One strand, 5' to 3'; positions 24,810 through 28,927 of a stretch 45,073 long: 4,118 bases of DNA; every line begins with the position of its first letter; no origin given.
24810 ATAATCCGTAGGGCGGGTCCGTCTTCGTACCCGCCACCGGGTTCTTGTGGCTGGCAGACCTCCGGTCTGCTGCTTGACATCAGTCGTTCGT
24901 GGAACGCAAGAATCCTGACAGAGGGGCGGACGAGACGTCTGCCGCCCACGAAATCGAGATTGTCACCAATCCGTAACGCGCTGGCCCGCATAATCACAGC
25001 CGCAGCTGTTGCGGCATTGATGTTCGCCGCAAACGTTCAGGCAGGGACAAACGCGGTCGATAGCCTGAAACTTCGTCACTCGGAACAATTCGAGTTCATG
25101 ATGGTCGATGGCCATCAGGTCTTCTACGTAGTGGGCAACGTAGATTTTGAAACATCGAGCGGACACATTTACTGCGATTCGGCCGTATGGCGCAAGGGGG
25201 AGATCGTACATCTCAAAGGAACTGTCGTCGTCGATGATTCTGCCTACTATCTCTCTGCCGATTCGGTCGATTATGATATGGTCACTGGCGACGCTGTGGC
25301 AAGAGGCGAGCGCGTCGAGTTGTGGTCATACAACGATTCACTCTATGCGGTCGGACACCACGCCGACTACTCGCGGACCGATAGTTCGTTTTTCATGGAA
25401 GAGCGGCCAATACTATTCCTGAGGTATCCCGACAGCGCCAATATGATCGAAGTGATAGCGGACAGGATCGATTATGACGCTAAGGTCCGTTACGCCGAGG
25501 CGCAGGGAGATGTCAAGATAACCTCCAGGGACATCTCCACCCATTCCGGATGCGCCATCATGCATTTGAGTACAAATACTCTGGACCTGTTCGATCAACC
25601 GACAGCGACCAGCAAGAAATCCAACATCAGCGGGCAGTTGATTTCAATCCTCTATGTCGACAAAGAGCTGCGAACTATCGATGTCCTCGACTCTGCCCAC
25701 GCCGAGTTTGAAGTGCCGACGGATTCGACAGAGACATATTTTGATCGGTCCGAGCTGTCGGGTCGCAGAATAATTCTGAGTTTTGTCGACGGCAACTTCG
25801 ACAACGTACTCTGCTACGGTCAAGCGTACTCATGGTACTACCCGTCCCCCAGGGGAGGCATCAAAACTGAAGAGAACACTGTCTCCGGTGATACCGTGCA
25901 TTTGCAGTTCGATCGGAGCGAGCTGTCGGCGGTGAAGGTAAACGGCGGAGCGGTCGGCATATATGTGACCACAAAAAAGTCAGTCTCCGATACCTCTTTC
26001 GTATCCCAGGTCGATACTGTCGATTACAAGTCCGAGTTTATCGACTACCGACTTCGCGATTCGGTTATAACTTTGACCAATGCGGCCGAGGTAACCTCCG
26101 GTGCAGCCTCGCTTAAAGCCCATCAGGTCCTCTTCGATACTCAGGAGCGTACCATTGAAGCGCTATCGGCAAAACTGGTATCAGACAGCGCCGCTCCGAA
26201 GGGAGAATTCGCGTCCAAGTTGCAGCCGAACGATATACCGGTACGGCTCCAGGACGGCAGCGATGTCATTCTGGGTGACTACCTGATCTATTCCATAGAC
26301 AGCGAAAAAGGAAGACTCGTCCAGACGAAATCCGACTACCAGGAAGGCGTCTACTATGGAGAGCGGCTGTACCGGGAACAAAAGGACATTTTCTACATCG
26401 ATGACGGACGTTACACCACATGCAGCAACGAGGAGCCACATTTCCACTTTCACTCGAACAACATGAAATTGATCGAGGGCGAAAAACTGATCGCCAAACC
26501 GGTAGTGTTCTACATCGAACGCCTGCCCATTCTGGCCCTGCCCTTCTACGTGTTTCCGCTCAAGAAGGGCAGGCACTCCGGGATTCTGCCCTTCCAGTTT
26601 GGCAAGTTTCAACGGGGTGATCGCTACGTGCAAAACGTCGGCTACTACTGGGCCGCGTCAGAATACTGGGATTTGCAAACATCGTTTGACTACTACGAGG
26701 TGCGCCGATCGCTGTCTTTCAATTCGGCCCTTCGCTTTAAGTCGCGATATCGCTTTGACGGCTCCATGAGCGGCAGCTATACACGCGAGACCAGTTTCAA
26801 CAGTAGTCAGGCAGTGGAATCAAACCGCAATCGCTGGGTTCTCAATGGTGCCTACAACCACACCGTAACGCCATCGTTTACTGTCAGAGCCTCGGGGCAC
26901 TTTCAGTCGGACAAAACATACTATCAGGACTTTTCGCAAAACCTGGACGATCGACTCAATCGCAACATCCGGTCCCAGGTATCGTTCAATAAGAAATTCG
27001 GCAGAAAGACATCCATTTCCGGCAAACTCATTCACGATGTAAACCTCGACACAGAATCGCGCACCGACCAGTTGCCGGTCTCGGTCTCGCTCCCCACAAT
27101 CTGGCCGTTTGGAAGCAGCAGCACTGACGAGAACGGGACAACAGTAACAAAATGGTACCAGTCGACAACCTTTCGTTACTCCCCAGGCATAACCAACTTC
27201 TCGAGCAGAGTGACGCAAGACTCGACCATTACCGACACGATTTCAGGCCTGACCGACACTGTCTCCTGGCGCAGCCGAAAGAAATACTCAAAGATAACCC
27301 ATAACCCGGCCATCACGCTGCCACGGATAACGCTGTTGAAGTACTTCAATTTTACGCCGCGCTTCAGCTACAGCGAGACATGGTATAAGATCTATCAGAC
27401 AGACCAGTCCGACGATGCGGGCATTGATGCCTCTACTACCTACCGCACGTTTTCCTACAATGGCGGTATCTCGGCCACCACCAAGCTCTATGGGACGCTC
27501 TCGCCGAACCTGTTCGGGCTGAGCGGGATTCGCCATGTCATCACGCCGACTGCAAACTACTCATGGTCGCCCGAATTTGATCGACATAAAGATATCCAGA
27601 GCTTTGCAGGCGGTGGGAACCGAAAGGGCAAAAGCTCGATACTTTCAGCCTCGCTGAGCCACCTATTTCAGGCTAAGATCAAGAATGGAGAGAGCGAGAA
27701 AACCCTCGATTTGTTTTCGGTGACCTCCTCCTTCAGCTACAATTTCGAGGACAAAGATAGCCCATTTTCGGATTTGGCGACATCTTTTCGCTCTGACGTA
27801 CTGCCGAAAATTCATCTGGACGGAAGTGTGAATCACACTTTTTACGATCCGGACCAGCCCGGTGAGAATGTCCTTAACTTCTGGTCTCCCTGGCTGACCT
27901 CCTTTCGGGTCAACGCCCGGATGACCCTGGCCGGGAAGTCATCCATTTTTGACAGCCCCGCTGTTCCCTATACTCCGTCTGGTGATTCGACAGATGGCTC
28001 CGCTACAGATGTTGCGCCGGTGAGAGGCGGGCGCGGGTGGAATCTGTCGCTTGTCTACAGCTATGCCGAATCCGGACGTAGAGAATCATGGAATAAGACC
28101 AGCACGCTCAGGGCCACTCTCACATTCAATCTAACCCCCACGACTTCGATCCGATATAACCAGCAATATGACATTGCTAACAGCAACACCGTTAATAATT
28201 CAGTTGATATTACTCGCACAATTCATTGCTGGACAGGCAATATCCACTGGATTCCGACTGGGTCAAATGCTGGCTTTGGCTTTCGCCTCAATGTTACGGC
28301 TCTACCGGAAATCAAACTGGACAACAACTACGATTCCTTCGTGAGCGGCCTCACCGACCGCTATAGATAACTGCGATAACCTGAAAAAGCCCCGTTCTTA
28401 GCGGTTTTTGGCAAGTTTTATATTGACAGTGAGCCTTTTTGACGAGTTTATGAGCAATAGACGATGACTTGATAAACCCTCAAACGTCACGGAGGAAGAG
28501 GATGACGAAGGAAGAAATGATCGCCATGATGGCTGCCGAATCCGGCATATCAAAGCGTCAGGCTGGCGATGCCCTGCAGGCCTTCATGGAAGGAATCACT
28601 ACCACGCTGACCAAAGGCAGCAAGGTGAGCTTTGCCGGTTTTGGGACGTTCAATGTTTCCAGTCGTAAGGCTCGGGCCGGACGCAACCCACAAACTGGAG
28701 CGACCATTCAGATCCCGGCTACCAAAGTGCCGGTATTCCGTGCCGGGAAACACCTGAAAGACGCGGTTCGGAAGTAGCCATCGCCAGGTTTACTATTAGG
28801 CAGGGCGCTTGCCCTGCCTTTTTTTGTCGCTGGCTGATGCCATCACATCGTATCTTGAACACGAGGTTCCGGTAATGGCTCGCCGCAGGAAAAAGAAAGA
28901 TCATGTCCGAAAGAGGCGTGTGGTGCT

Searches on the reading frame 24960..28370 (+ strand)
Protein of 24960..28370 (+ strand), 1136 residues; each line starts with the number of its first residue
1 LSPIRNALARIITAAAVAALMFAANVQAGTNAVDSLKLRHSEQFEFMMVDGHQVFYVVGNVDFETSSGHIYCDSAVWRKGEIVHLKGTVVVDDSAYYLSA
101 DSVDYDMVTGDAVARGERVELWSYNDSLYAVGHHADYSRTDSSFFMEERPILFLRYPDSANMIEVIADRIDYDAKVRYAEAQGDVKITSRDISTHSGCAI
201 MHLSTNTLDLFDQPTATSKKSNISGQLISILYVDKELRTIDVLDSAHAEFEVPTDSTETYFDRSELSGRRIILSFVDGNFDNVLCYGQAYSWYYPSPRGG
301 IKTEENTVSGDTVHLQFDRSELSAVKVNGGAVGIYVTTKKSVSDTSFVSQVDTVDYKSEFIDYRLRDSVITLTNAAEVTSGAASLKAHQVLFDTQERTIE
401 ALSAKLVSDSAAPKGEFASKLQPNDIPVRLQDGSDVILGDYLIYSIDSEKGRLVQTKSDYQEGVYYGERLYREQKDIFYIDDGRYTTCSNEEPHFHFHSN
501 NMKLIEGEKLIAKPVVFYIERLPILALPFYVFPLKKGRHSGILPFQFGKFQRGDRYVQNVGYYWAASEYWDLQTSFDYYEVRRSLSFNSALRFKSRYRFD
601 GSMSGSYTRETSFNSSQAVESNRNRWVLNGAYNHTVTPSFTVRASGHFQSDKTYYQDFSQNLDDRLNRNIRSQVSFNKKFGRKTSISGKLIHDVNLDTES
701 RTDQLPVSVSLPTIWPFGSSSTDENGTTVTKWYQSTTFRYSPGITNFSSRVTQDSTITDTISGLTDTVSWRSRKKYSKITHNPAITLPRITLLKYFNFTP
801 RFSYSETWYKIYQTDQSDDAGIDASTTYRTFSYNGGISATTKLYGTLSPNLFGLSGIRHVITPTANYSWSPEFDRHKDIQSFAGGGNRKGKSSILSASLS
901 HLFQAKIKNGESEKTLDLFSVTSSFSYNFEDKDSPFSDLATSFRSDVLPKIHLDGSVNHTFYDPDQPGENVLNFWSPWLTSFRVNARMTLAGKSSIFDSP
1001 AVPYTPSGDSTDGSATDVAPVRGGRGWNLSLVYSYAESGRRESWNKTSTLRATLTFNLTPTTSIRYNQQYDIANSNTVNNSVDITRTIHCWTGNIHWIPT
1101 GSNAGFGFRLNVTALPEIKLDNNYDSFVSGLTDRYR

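Call 20: search_protein_families(library=pfam, proteins=[window:24960-28370:+])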
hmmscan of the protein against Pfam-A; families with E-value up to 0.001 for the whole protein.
window:24960-28370:+ (1136 aa): 2 families
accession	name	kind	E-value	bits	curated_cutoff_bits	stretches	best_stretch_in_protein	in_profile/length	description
PF19838.5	LptD_2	-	2.4e-66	224.8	22.5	1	511-962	2-464/464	LptD protein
PF03968.19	LptD_N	-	9.8e-08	32.7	20.4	0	344-396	59-111/113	LptA/(LptD N-terminal domain) LPS transport protein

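Call 22: find_homologous_proteins(query=window:24960-28370:+, max_evalue=1e-30)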
Query window:24960-28370:+ (1136 aa): 155 proteins with E <= 1e-30 among 8000 candidates; the best 120 are listed.
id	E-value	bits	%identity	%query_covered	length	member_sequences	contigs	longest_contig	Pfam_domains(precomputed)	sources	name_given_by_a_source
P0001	0.0e+0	2595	100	100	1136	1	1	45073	PF03968.20,PF19838.6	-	-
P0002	0.0e+0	1435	58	97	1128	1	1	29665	PF03968.20,PF13100.12,PF19838.6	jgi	-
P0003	0.0e+0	1401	55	99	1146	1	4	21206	PF13100.12,PF19838.6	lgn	-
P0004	0.0e+0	1398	56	97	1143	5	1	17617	PF13100.12,PF19838.6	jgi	-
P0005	0.0e+0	1392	56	96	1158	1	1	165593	PF03968.20,PF13100.12,PF19838.6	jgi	jgi:lipopolysaccharide assembly outer membrane protein LptD (OstA)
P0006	0.0e+0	1391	55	99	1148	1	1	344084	PF19838.6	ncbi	ncbi:MAG: putative LPS assembly protein LptD [Candidatus Zixiibacteriota bacterium]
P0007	0.0e+0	1388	55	98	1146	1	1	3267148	PF19838.6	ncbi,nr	ncbi:MAG: hypothetical protein JSU74_03695 [Candidatus Zixiibacteriota bacterium]|nr:MAG: hypothetic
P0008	0.0e+0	1375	56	97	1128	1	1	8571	PF13100.12,PF19838.6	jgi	-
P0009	0.0e+0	1371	54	99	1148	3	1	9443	PF13100.12,PF19838.6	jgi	-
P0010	0.0e+0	1370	55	99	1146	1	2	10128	PF03968.20,PF13100.12,PF19838.6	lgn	-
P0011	0.0e+0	1360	55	96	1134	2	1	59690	PF03968.20,PF13100.12,PF19838.6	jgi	-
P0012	0.0e+0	1356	53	99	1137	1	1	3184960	PF19838.6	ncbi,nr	ncbi:MAG: LPS-assembly protein LptD [Candidatus Zixiibacteriota bacterium]|nr:MAG: LPS-assembly prot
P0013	0.0e+0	1356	54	99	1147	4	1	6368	PF03968.20,PF13100.12,PF19838.6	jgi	jgi:lipopolysaccharide assembly outer membrane protein LptD (OstA)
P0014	0.0e+0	1355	55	96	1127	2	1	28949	PF19838.6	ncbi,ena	-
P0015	0.0e+0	1354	54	99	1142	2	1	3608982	PF13100.12,PF19838.6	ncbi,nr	ncbi:MAG: hypothetical protein JSV52_00915 [Candidatus Zixiibacteriota bacterium]|nr:MAG: hypothetic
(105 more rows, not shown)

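Call 23: find_encoding_contigs(protein=P0002, flank=10000, max_places=2)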
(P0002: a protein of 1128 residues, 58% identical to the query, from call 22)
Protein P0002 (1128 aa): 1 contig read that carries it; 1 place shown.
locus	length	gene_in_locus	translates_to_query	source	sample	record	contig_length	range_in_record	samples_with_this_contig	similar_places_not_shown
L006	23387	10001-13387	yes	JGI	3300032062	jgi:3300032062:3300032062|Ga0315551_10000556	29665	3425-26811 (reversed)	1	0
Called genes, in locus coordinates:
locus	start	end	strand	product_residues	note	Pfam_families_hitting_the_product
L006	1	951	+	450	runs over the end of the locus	PF00275:EPSP_synthase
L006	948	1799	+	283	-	PF08501:Shikimate_dh_N, PF18317:SDH_C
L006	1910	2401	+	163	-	PF01202:SKI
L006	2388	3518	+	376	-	PF13685:Fe-ADH_2, PF01761:DHQ_synthase, PF24621:DHQS_C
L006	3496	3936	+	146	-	PF01220:DHquinase_II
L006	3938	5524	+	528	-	PF01432:Peptidase_M3 (weak), PF02074:Peptidase_M32 (faint), PF01432:Peptidase_M3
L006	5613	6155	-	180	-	PF03167:UDG (weak)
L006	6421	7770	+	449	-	PF03023:MurJ, PF01554:MatE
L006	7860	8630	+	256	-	PF10370:Rv2993c-like_N (weak), PF01557:FAA_hydrolase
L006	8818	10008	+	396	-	PF01411:tRNA-synt_2c (weak), PF07973:tRNA_SAD, PF02272:DHHA1 (weak)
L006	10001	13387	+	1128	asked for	PF03968:LptD_N (faint), PF13100:OstA_2 (weak), PF19838:LptD_2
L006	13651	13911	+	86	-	PF00216:Bac_DNA_binding, PF18175:HU-CCDC81_bac_2 (weak), PF18291:HU-HIG (weak)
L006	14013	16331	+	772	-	PF13491:FtsK_4TM, PF17854:FtsK_alpha, PF01580:FtsK_SpoIIIE, PF09397:FtsK_gamma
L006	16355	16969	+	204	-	-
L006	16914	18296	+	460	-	PF00919:UPF0004, PF04055:Radical_SAM, PF18693:TRAM_2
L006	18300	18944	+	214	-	PF01464:SLT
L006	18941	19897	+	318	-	PF13512:TPR_18 (weak), PF07719:TPR_2 (faint), PF13174:TPR_6 (faint), PF13428:TPR_14 (faint), PF13432:TPR_16 (faint), PF13525:YfiO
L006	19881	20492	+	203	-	PF01467:CTP_transf_like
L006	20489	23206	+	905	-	PF02739:5_3_exonuc_N, PF01367:5_3_exonuc, PF01612:DNA_pol_A_exo1, PF22619:DNA_polI_exo1, PF00476:DNA_pol_A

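Call 24: find_encoding_contigs(protein=P0003, flank=10000, max_places=2)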
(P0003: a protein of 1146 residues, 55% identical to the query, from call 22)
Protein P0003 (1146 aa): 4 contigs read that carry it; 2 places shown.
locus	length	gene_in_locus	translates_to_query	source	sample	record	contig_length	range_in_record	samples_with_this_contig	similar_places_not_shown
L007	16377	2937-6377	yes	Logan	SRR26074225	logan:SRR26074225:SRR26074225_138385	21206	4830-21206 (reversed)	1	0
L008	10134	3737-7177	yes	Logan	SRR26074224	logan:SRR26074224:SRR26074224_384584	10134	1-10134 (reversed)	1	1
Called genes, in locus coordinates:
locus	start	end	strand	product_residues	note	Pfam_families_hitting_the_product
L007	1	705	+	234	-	?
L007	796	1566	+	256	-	PF10370:Rv2993c-like_N, PF01557:FAA_hydrolase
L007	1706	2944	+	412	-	PF01411:tRNA-synt_2c, PF07973:tRNA_SAD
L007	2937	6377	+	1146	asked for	PF13100:OstA_2 (weak), PF19838:LptD_2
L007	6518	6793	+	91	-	PF00216:Bac_DNA_binding, PF18291:HU-HIG (weak)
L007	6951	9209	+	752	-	PF13491:FtsK_4TM, PF17854:FtsK_alpha, PF01580:FtsK_SpoIIIE, PF09397:FtsK_gamma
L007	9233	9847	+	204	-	-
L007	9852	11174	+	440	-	PF00919:UPF0004, PF04055:Radical_SAM, PF18693:TRAM_2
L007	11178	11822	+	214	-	PF01464:SLT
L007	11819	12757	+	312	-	PF13512:TPR_18 (weak), PF07719:TPR_2 (faint), PF13174:TPR_6 (faint), PF13428:TPR_14 (faint), PF13432:TPR_16 (faint), PF13525:YfiO, PF13371:TPR_9 (faint)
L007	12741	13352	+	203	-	PF01467:CTP_transf_like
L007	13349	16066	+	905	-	PF02739:5_3_exonuc_N, PF01367:5_3_exonuc, PF01612:DNA_pol_A_exo1, PF22619:DNA_polI_exo1, PF00476:DNA_pol_A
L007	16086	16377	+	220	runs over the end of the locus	PF13505:OMP_b-brl (weak)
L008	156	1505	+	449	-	PF01554:MatE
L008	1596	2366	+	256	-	PF10370:Rv2993c-like_N, PF01557:FAA_hydrolase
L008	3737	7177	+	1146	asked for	PF13100:OstA_2 (weak), PF19838:LptD_2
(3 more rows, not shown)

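Call 25: find_encoding_contigs(protein=P0005, flank=10000, max_places=2)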
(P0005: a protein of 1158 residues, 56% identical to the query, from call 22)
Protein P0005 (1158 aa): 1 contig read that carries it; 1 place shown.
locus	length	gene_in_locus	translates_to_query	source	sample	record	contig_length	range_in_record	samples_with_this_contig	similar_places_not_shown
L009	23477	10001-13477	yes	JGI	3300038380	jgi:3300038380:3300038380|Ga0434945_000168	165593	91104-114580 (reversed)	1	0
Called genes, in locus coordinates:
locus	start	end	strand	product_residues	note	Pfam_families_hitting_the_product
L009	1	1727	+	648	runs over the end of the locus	PF02518:HATPase_c, PF00204:DNA_gyraseB, PF01751:Toprim, PF00986:DNA_gyraseB_C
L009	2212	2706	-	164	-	PF02629:CoA_binding (weak), PF13380:CoA_binding_2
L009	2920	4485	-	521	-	PF10396:TrmE_N, PF12631:MnmE_helical, PF01926:MMR_HSR1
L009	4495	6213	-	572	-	PF14849:YidC_periplas, PF02096:60KD_IMP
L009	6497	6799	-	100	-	PF00825:Ribonuclease_P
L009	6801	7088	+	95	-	-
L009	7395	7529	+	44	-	-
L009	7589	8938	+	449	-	PF03023:MurJ, PF01554:MatE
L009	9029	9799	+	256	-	PF10370:Rv2993c-like_N, PF01557:FAA_hydrolase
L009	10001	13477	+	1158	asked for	PF13100:OstA_2 (weak), PF03968:LptD_N (faint), PF19838:LptD_2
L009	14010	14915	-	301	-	PF04055:Radical_SAM, PF13353:Fer4_12 (weak)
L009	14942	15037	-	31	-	-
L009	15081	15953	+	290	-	PF01040:UbiA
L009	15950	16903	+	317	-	PF20244:DUF6599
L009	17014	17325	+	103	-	-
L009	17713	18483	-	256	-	-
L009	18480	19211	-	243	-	PF00005:ABC_tran, PF02463:SMC_N (faint), PF13304:AAA_21 (faint)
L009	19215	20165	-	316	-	PF01336:tRNA_anti-codon, PF01966:HD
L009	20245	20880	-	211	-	-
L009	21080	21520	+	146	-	PF00571:CBS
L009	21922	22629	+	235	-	PF19027:DUF5752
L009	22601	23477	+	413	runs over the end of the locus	PF21269:TreT_GT1, PF00534:Glycos_transf_1, PF13692:Glyco_trans_1_4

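Call 62: search_protein_families(library=pfam, proteins=[L006:5613-6155:-], max_evalue=1)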
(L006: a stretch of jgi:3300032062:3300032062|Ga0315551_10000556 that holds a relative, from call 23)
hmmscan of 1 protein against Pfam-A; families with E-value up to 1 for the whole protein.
L006:5613-6155:- (180 aa): 1 family
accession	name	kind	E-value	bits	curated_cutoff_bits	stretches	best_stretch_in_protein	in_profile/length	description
PF03167.25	UDG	-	6.9e-07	29.9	24.3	1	30-142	4-101/141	Uracil DNA glycosylase superfamily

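Call 71: find_encoding_contigs(protein=P0004, flank=10000, max_places=1)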
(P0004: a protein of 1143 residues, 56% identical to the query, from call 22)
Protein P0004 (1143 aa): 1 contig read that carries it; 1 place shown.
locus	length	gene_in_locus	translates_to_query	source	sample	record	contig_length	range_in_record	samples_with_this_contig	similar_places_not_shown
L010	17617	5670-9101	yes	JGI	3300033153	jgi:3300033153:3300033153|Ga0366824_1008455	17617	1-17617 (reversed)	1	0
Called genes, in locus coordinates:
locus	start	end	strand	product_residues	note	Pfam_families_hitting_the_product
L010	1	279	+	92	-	?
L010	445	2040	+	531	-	PF01432:Peptidase_M3, PF02074:Peptidase_M32 (faint)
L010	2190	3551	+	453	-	PF01554:MatE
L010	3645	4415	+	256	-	PF10370:Rv2993c-like_N (weak), PF01557:FAA_hydrolase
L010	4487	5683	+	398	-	PF01411:tRNA-synt_2c, PF07973:tRNA_SAD, PF02272:DHHA1 (weak)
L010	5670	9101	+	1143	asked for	PF13100:OstA_2 (faint), PF19838:LptD_2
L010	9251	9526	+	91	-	PF00216:Bac_DNA_binding, PF18291:HU-HIG (weak)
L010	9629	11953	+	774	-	PF13491:FtsK_4TM, PF17854:FtsK_alpha, PF01580:FtsK_SpoIIIE, PF09397:FtsK_gamma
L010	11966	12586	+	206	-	-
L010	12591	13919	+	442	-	PF00919:UPF0004, PF04055:Radical_SAM, PF18693:TRAM_2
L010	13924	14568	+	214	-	PF01464:SLT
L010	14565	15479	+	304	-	PF09976:TPR_21 (faint), PF13512:TPR_18 (faint), PF07719:TPR_2 (faint), PF13371:TPR_9 (faint), PF13525:YfiO, PF13174:TPR_6 (faint), PF13432:TPR_16 (faint)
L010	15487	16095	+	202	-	PF01467:CTP_transf_like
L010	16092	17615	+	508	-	?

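Call 72: find_encoding_contigs(protein=P0006, flank=10000, max_places=1)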
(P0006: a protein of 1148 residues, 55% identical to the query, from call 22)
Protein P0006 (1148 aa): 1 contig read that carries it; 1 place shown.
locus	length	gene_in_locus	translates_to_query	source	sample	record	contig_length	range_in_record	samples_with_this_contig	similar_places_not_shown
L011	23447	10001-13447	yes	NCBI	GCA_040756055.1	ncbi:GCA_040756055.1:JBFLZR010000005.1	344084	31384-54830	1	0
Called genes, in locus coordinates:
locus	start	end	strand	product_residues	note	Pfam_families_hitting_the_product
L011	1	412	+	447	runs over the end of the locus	PF00275:EPSP_synthase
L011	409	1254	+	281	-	PF08501:Shikimate_dh_N, PF18317:SDH_C (weak)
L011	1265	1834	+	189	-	PF13189:Cytidylate_kin2 (weak), PF13207:AAA_17 (weak), PF13238:AAA_18, PF13671:AAA_33 (weak), PF01202:SKI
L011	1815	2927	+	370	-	PF01761:DHQ_synthase, PF24621:DHQS_C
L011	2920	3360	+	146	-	PF01220:DHquinase_II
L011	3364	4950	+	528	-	PF01432:Peptidase_M3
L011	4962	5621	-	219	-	-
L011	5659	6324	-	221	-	-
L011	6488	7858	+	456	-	PF03023:MurJ, PF01554:MatE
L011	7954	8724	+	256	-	PF10370:Rv2993c-like_N, PF01557:FAA_hydrolase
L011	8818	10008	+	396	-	PF01411:tRNA-synt_2c (weak), PF07973:tRNA_SAD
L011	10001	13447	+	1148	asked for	PF19838:LptD_2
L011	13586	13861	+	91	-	PF00216:Bac_DNA_binding, PF18291:HU-HIG, PF18175:HU-CCDC81_bac_2 (weak)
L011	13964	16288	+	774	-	PF13491:FtsK_4TM, PF17854:FtsK_alpha, PF01580:FtsK_SpoIIIE, PF09397:FtsK_gamma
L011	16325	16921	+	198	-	-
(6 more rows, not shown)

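Call 73: find_encoding_contigs(protein=P0007, flank=10000, max_places=1)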
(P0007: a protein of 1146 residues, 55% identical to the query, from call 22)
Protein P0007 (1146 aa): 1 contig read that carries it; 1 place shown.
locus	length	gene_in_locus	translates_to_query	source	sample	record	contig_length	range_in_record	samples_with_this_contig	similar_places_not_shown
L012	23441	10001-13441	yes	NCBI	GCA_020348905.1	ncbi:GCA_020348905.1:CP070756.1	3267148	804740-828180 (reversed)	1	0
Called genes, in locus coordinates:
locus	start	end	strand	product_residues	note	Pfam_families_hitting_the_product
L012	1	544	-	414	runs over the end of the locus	PF06245:DUF1015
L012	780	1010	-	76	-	PF02201:SWIB, PF26291:SWIB_eIF2D (weak)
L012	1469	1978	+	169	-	PF00994:MoCF_biosynth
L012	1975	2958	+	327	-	PF13353:Fer4_12, PF04055:Radical_SAM, PF06463:Mob_synth_C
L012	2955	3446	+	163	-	PF01967:MoaC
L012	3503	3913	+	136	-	PF03473:MOSC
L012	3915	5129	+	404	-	PF03453:MoeA_N, PF00994:MoCF_biosynth, PF03454:MoeA_C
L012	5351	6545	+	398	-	PF00108:Thiolase_N, PF02803:Thiolase_C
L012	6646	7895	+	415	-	PF01554:MatE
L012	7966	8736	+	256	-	PF10370:Rv2993c-like_N, PF01557:FAA_hydrolase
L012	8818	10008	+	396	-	PF01411:tRNA-synt_2c, PF07973:tRNA_SAD, PF02272:DHHA1 (weak)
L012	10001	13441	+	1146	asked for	PF19838:LptD_2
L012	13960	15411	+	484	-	PF13491:FtsK_4TM, PF17854:FtsK_alpha, PF01580:FtsK_SpoIIIE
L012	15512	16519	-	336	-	PF01432:Peptidase_M3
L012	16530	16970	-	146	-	PF01220:DHquinase_II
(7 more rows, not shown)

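Call 74: find_encoding_contigs(protein=P0011, flank=10000, max_places=1)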
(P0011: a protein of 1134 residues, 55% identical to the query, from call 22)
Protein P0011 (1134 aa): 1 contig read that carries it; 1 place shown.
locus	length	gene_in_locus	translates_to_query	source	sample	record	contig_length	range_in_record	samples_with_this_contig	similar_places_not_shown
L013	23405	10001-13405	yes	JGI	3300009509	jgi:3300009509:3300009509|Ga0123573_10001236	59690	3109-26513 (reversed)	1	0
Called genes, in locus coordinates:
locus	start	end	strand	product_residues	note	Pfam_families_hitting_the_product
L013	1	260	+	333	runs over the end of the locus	PF18152:DAHP_snth_FXD, PF00793:DAHP_synth_1, PF03102:NeuB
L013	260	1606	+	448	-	PF00275:EPSP_synthase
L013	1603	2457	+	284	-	PF08501:Shikimate_dh_N, PF18317:SDH_C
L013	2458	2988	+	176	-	PF07931:CPT (weak), PF13238:AAA_18, PF13671:AAA_33 (weak), PF01202:SKI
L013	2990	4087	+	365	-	PF00465:Fe-ADH (weak), PF13685:Fe-ADH_2, PF01761:DHQ_synthase, PF24621:DHQS_C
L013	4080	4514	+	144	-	PF01220:DHquinase_II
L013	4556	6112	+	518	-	PF01432:Peptidase_M3 (faint)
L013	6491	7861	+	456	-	PF01554:MatE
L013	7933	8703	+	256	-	PF10370:Rv2993c-like_N, PF01557:FAA_hydrolase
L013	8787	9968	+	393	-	PF01411:tRNA-synt_2c, PF07973:tRNA_SAD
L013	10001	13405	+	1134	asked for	PF03968:LptD_N (faint), PF13100:OstA_2 (faint), PF19838:LptD_2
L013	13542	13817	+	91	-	PF00216:Bac_DNA_binding, PF18291:HU-HIG, PF18175:HU-CCDC81_bac_2 (weak)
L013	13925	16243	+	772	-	PF13491:FtsK_4TM, PF17854:FtsK_alpha, PF01580:FtsK_SpoIIIE, PF09397:FtsK_gamma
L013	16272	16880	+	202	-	-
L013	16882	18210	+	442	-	PF00919:UPF0004, PF04055:Radical_SAM, PF18693:TRAM_2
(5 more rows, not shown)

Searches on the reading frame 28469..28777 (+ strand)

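Call 20: search_protein_families(library=pfam, proteins=[window:28469-28777:+])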
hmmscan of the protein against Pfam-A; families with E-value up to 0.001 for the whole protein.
window:28469-28777:+ (102 aa): 3 families
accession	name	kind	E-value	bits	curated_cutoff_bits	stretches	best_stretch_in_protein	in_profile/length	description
PF00216.26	Bac_DNA_binding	-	4.1e-32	110.7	22.4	1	12-100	1-89/90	Bacterial DNA-binding protein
PF18291.6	HU-HIG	-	2e-07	31.5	26.2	1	4-101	24-119/125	HU domain fused to wHTH, Ig, or Glycine-rich motif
PF18175.6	HU-CCDC81_bac_2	-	0.0005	20.3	35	1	19-65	5-51/70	CCDC81-like prokaryotic HU domain 2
